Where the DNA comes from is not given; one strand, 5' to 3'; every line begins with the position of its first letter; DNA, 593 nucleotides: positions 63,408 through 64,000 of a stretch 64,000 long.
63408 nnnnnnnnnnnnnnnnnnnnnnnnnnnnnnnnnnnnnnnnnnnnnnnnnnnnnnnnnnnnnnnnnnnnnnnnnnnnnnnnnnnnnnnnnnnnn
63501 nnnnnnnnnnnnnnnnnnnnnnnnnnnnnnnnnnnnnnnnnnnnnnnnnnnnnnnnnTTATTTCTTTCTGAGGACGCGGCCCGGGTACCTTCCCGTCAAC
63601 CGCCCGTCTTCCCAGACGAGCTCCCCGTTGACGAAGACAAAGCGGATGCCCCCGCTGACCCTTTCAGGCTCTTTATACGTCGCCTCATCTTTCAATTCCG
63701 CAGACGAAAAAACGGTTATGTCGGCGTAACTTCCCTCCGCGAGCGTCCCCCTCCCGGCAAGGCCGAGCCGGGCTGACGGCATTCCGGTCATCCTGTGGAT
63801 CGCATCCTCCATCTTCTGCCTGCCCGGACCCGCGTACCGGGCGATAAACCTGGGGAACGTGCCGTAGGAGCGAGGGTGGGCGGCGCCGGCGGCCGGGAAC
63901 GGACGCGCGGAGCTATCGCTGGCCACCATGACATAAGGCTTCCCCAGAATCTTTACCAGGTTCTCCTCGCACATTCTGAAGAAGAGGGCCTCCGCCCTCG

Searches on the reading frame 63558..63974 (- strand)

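Call 51: search_protein_families(library=pfam, proteins=[window:63558-63974:-], max_evalue=0.001)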
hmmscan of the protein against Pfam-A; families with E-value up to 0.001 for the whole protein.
window:63558-63974:- (138 aa): 1 family
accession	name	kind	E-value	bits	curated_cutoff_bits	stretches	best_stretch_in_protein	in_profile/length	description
PF07969.17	Amidohydro_3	-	1.2e-09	38.6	29.7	1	16-120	370-471/472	Amidohydrolase family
